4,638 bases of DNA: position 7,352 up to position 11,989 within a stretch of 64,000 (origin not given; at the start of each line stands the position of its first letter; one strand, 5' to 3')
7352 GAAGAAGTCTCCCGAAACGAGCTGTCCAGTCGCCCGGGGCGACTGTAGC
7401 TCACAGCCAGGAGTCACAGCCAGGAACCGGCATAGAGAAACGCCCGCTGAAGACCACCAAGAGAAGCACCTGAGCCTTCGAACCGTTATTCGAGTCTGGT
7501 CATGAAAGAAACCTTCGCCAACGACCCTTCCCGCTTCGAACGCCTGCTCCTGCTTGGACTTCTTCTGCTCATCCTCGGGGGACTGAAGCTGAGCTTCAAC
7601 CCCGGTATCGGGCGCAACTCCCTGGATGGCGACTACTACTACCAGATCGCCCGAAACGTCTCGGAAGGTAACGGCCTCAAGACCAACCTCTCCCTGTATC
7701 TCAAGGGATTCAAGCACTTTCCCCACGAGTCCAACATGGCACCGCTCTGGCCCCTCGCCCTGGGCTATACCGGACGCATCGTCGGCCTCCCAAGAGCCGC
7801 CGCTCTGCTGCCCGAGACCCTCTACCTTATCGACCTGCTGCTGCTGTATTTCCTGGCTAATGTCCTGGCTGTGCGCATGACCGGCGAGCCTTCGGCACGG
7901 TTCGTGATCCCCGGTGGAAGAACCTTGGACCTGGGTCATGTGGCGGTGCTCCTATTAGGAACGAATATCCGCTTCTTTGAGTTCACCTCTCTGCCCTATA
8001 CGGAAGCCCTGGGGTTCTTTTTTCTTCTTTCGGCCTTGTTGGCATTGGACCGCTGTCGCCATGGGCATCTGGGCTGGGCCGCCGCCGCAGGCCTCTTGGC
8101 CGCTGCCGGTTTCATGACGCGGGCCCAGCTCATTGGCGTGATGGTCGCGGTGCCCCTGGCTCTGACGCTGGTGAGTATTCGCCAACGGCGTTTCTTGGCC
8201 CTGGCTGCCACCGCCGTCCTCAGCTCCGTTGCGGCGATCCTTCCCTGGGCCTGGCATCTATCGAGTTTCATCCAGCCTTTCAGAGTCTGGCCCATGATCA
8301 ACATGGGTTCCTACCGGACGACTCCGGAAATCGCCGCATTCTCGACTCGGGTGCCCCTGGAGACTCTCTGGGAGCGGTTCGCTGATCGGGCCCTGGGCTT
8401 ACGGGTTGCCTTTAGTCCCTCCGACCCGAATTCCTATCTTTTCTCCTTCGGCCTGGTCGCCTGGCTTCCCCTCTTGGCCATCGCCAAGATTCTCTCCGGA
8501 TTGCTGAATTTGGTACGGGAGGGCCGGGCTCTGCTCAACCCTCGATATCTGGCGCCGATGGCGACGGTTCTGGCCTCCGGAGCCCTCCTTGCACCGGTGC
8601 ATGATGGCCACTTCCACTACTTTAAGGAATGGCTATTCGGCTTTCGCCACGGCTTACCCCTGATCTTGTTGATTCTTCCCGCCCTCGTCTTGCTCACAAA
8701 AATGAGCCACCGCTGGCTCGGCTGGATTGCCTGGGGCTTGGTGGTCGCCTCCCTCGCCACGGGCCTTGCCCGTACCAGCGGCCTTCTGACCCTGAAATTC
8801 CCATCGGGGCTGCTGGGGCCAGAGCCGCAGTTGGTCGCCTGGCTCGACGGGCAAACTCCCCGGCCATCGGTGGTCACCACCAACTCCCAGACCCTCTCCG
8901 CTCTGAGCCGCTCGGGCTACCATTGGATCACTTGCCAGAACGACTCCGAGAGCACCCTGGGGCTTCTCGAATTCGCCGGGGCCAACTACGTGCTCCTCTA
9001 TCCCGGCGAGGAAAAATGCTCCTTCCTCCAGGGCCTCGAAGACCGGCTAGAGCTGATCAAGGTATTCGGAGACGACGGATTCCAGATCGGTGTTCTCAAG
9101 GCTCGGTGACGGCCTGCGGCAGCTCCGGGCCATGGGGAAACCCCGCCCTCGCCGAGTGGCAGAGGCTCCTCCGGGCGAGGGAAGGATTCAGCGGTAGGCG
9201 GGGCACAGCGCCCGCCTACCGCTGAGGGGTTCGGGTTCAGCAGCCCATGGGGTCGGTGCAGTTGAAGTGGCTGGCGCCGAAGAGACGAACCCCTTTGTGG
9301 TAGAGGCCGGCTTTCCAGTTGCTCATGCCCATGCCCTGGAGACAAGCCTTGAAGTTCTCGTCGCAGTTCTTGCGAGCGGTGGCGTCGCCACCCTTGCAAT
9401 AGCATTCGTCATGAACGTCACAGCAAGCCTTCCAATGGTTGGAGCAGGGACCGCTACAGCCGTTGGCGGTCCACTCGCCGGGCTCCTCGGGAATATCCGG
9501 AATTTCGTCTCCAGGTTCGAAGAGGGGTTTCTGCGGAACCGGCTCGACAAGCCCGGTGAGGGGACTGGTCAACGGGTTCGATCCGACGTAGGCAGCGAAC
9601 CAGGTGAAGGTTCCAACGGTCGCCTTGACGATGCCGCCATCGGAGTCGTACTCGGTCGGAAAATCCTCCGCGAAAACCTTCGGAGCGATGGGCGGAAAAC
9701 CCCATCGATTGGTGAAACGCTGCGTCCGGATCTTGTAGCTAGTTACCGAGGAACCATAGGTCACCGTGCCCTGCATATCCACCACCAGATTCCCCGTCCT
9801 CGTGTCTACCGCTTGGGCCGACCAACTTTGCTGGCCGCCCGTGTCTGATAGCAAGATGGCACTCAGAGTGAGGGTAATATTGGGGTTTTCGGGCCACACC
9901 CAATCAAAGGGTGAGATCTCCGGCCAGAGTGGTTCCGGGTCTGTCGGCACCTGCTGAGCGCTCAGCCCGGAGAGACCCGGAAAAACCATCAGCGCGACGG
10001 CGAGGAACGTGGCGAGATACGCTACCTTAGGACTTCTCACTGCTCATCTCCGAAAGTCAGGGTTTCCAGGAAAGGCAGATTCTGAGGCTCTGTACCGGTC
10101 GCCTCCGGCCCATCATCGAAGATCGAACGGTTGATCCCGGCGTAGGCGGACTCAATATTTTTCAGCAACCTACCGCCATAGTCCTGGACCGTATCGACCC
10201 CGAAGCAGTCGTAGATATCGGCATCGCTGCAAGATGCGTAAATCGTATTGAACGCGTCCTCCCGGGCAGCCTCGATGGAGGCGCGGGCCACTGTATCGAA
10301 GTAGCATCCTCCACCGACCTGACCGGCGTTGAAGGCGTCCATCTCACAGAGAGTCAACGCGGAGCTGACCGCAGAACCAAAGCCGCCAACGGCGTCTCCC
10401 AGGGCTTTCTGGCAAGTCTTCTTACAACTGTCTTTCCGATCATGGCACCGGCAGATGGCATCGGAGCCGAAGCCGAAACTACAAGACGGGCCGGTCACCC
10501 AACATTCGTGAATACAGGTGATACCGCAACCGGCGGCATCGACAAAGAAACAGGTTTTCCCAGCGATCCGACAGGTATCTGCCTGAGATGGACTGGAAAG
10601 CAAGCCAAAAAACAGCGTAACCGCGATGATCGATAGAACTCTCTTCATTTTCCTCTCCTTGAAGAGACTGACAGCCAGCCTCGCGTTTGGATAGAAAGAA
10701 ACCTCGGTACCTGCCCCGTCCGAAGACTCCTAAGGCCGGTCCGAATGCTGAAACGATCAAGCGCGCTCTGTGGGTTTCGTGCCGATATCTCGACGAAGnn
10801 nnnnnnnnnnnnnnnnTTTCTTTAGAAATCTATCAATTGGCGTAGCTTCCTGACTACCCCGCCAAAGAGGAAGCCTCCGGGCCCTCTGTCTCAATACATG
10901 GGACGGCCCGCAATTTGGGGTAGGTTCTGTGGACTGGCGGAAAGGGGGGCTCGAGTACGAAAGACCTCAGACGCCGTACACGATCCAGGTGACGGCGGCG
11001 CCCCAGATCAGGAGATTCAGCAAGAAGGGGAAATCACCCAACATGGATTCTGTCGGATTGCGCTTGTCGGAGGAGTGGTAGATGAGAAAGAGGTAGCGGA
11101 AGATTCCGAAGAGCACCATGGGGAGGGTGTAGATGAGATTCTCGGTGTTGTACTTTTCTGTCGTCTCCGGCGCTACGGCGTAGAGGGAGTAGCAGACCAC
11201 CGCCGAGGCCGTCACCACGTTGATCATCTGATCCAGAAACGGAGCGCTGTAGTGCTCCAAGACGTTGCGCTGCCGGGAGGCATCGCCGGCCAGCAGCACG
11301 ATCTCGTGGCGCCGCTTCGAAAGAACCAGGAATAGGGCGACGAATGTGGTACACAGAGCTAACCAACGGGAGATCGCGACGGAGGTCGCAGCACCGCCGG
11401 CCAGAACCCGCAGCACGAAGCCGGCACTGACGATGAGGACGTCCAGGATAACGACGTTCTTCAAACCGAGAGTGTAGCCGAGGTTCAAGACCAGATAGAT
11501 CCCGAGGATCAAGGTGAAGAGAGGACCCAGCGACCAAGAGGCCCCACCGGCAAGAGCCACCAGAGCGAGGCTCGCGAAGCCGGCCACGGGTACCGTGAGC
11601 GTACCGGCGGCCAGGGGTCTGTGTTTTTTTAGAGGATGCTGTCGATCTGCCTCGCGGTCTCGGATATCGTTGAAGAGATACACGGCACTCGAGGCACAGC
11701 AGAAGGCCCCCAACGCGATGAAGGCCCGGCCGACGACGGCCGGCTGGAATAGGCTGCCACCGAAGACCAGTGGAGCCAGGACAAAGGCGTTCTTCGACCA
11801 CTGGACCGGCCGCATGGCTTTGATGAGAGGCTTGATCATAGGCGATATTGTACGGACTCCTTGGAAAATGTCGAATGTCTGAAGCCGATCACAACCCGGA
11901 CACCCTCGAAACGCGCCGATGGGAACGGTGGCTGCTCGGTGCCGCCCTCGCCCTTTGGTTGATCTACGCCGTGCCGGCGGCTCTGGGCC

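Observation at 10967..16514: DPPR-synthase-like UbiA enzyme divergently paired with two tandem giant GT-C-like membrane proteins: a polyprenyl-phospho-pentose glycosylation module outside the mycobacterial context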

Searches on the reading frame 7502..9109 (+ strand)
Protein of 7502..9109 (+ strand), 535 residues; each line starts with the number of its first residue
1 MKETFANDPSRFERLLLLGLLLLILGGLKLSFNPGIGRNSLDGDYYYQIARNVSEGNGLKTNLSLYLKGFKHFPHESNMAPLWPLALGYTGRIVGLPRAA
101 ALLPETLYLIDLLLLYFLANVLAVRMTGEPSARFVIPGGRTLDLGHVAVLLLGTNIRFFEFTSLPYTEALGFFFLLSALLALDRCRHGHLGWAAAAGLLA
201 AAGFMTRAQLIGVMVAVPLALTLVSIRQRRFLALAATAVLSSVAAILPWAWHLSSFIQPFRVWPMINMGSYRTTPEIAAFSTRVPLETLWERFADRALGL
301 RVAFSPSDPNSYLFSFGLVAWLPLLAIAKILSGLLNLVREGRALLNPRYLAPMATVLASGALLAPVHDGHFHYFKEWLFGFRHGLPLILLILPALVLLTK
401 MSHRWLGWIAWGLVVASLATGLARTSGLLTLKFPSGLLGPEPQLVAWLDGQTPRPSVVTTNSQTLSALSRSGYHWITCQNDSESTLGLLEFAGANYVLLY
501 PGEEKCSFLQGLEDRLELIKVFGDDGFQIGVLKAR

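Call 3: search_protein_families(library=pfam, proteins=[window:7502-9109:+], max_evalue=0.1)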
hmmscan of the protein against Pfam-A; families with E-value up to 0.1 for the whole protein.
window:7502-9109:+ (535 aa): 0 families

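Call 4: search_protein_families(library=ncbifam, proteins=[window:7502-9109:+], max_evalue=0.1)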
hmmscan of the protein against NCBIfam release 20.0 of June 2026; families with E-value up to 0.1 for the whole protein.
window:7502-9109:+ (535 aa): 0 families

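Call 50: search_protein_families(library=pfam, proteins=[window:7502-9109:+], max_evalue=10)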
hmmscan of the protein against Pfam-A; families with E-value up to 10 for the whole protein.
window:7502-9109:+ (535 aa): 0 families

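Call 58: find_homologous_proteins(query=window:7502-9109:+)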
Query window:7502-9109:+ (535 aa): 74 proteins with E <= 0.001 among 8000 candidates.
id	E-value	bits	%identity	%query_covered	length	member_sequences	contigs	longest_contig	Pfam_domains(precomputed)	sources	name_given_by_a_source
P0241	0.0e+0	1187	100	100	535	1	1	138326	-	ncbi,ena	-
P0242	2.6e-166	573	54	95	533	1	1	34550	-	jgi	-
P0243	3.1e-152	526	52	98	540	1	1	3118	-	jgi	jgi:hypothetical protein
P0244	8.4e-144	498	50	94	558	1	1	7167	-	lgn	-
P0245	1.2e-143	498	49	98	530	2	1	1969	-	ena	-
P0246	1.4e-143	498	51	99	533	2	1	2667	-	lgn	-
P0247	7.6e-143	495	50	98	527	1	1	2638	PF13231.13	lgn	-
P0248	6.1e-140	485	49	94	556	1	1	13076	-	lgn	-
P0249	2.1e-138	480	48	95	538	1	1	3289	PF13231.13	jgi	-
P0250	1.7e-135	471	47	98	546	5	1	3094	-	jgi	-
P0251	3.2e-135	470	48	94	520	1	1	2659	-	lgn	-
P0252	3.3e-134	467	47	98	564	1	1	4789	-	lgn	-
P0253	5.9e-134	466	48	95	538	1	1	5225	PF13231.13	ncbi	-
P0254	1.1e-133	465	48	98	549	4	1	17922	-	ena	-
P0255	2.5e-133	464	48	98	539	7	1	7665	PF13231.13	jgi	jgi:hypothetical protein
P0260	9.7e-129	449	47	99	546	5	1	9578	PF13231.13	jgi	jgi:hypothetical protein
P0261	3.1e-128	447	46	94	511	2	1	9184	PF13231.13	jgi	jgi:4-amino-4-deoxy-L-arabinose transferase-like glycosyltransferase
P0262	3.2e-127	444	46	95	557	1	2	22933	PF13231.13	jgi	jgi:hypothetical protein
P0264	8.8e-124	432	46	98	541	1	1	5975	PF13231.13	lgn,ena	-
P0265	2.5e-122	427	45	93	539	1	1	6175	PF13231.13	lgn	-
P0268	3.0e-118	414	45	93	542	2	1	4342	PF13231.13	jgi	jgi:hypothetical protein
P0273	8.3e-114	399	43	93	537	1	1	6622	PF13231.13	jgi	jgi:hypothetical protein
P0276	8.0e-109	383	41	93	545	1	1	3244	PF13231.13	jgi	jgi:hypothetical protein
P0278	4.8e-104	367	40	93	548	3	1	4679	PF13231.13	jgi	jgi:hypothetical protein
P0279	4.3e-103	364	42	93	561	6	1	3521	PF13231.13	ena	-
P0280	1.1e-102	363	39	95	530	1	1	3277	PF13231.13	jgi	-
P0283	1.1e-101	359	41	93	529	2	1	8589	PF13231.13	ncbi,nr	ncbi:MAG: glycosyltransferase family 39 protein, partial [Deltaproteobacteria bacterium]|nr:glycosyl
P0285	5.2e-100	354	39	93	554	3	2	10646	PF13231.13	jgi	-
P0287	2.5e-99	351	39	95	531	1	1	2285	PF13231.13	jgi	jgi:hypothetical protein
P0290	4.5e-98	347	40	95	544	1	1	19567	PF13231.13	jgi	-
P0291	1.6e-96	342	41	96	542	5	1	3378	PF13231.13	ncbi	-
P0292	2.3e-92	329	38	94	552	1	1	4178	PF13231.13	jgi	jgi:hypothetical protein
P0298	2.8e-79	285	34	92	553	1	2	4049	PF13231.13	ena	-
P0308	3.1e-65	239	35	94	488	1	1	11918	PF13231.13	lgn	-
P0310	2.3e-64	236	31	94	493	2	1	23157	PF13231.13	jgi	jgi:4-amino-4-deoxy-L-arabinose transferase-like glycosyltransferase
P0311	3.0e-60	222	33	94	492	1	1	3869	PF13231.13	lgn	-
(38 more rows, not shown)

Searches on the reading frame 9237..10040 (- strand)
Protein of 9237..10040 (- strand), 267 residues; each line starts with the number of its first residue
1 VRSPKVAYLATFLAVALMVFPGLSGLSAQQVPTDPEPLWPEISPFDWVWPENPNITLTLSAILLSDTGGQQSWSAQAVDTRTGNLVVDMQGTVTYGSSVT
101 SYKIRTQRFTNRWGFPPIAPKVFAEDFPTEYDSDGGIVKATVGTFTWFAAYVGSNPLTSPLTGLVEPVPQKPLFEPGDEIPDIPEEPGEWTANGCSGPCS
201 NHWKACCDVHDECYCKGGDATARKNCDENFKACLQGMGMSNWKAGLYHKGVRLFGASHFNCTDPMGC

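Call 9: search_protein_families(library=pfam, proteins=[window:9237-10040:-], max_evalue=0.001)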
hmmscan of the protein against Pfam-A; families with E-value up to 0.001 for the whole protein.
window:9237-10040:- (267 aa): 0 families

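Call 50: search_protein_families(library=pfam, proteins=[window:9237-10040:-], max_evalue=10)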
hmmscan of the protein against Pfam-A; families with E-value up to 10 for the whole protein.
window:9237-10040:- (267 aa): 2 families
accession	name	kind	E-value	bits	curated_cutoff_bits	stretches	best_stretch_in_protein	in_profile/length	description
PF06951.16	PLA2G12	-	0.031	14.6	34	1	204-237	99-130/184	Group XII secretory phospholipase A2 precursor (PLA2G12)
PF07087.16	DUF1353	-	0.11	12.6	22.5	1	209-251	50-91/91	Protein of unknown function (DUF1353)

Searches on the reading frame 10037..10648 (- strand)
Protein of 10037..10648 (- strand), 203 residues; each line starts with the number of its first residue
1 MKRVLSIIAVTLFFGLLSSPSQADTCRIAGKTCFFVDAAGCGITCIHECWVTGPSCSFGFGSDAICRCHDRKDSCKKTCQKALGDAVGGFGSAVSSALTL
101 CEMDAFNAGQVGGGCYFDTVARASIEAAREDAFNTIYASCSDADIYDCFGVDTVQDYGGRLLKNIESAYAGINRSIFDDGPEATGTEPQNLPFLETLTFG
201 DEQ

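Call 9: search_protein_families(library=pfam, proteins=[window:10037-10648:-], max_evalue=0.001)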
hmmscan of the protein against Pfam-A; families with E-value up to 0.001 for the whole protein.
window:10037-10648:- (203 aa): 0 families

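Call 50: search_protein_families(library=pfam, proteins=[window:10037-10648:-], max_evalue=10)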
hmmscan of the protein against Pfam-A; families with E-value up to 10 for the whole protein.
window:10037-10648:- (203 aa): 1 family
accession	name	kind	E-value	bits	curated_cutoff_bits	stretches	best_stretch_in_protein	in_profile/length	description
PF19873.4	DUF6346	-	0.25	11.3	25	1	7-77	10-78/145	Family of unknown function (DUF6346)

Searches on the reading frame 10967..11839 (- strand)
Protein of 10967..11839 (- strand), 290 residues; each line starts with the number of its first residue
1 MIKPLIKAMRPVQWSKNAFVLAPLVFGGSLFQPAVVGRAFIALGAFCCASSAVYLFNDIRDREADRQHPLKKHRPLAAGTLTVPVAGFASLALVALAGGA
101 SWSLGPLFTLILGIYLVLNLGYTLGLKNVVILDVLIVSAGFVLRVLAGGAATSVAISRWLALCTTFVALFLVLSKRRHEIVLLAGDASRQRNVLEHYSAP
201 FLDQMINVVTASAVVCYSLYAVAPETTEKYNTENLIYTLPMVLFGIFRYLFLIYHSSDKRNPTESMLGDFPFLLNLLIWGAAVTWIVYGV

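Call 3: search_protein_families(library=pfam, proteins=[window:10967-11839:-], max_evalue=0.1)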
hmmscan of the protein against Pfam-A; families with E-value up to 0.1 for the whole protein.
window:10967-11839:- (290 aa): 1 family
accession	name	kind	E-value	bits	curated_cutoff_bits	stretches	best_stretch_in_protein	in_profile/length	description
PF01040.23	UbiA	-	6.1e-22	78.6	34.2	1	38-261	21-240/250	UbiA prenyltransferase family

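Call 4: search_protein_families(library=ncbifam, proteins=[window:10967-11839:-], max_evalue=0.1)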
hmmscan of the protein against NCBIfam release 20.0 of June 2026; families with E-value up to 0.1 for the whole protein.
window:10967-11839:- (290 aa): 11 families
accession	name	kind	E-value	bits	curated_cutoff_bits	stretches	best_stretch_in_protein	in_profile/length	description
NF008977.0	PRK12324.1-2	equivalog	1.6e-83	280.5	234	1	3-288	3-288/297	decaprenyl-phosphate phosphoribosyltransferase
NF008978.0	PRK12324.1-4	equivalog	1.6e-71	240.9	207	1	3-288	33-320/322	decaprenyl-phosphate phosphoribosyltransferase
NF006088.0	PRK08238.1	equivalog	1.1e-54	185.9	351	1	2-255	192-447/482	UbiA family prenyltransferase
NF008976.0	PRK12324.1-1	equivalog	7.3e-54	183.2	474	1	4-285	20-301/306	decaprenyl-phosphate phosphoribosyltransferase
NF009523.0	PRK12884.1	equivalog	3.5e-11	42.8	269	1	40-242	41-233/279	prenyltransferase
TIGR01473.1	cyoE_ctaB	equivalog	1.2e-05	25.2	210.3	1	39-157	38-157/281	heme o synthase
TIGR01474.1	ubiA_proteo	equivalog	2e-05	24.2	275.45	1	39-157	44-160/282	4-hydroxybenzoate octaprenyltransferase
TIGR01475.1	ubiA_other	subfamily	0.00024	20.7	180.8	1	38-165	37-157/282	UbiA-like polyprenyltransferase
NF009521.0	PRK12882.1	equivalog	0.0018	17.6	296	1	6-168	9-166/280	geranylgeranylglycerol-phosphate geranylgeranyltransferase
NF009514.0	PRK12873.1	equivalog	0.0098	15.3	246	1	41-96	52-106/297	4-hydroxybenzoate polyprenyltransferase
NF011884.0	PRK15357.1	equivalog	0.088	12.2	369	0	132-186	73-127/229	pathogenicity island 2 effector protein SseG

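Call 31: search_solved_structures(query=window:10967-11839:-, max_evalue=0.001, show_alignments=2)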
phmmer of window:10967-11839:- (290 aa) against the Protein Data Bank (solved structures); distinct sequences matched with E-value up to 0.001: 2.
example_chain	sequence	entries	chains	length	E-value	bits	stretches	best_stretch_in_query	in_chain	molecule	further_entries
8j8j_D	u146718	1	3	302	7.5e-42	147.1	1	3-250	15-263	Decaprenyl-phosphate phosphoribosyltransferase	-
8j8k_A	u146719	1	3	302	4e-31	111.9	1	3-250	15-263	Decaprenyl-phosphate phosphoribosyltransferase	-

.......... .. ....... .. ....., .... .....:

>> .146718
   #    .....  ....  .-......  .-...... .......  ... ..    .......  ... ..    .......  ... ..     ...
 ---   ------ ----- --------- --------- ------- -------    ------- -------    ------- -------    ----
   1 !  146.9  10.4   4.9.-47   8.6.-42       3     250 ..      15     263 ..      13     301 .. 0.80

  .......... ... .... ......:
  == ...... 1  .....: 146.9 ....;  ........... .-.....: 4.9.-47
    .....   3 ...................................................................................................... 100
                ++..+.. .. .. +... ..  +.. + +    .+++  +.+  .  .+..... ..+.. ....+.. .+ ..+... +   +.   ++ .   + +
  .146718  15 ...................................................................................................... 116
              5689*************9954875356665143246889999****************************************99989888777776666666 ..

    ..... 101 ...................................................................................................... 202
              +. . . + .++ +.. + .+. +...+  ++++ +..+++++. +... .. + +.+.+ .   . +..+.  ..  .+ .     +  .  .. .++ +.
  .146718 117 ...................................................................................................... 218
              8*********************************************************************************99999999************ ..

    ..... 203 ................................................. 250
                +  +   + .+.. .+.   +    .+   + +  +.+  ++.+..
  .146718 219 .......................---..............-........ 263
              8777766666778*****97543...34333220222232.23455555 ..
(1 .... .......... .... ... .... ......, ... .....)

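Call 57: find_homologous_proteins(query=window:10967-11839:-)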
Query window:10967-11839:- (290 aa): 5876 proteins with E <= 0.001 among 8000 candidates; the best 120 are listed.
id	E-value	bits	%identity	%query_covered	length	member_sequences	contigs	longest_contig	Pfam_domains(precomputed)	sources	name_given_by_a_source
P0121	3.0e-185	632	100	100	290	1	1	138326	PF01040.24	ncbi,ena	-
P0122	8.0e-160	549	88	100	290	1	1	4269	PF01040.24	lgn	-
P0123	2.8e-158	544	86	100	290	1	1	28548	PF01040.24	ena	-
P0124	2.5e-149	515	83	100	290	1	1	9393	PF01040.24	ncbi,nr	ncbi:MAG: decaprenyl-phosphate phosphoribosyltransferase [Acidobacteria bacterium]|nr:decaprenyl-pho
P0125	9.6e-146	503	82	97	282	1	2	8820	PF01040.24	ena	-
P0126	2.4e-132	459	72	100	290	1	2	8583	PF01040.24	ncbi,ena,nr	ncbi:MAG: decaprenyl-phosphate phosphoribosyltransferase [Acidobacteria bacterium]|nr:decaprenyl-pho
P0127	3.2e-130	452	72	100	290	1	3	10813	PF01040.24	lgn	-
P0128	6.2e-130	451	73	100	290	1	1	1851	PF01040.24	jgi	jgi:4-hydroxybenzoate polyprenyltransferase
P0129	6.6e-129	448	75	97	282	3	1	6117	PF01040.24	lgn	-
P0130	3.4e-128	445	75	97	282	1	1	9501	PF01040.24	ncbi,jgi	-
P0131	6.6e-128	444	74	100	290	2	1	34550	PF01040.24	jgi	-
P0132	1.4e-126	440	71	100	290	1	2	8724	PF01040.24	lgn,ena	-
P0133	1.5e-126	440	69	100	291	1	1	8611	PF01040.24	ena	-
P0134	1.9e-126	439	70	100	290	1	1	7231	PF01040.24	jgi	jgi:4-hydroxybenzoate polyprenyltransferase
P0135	2.9e-125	436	71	99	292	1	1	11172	PF01040.24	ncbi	-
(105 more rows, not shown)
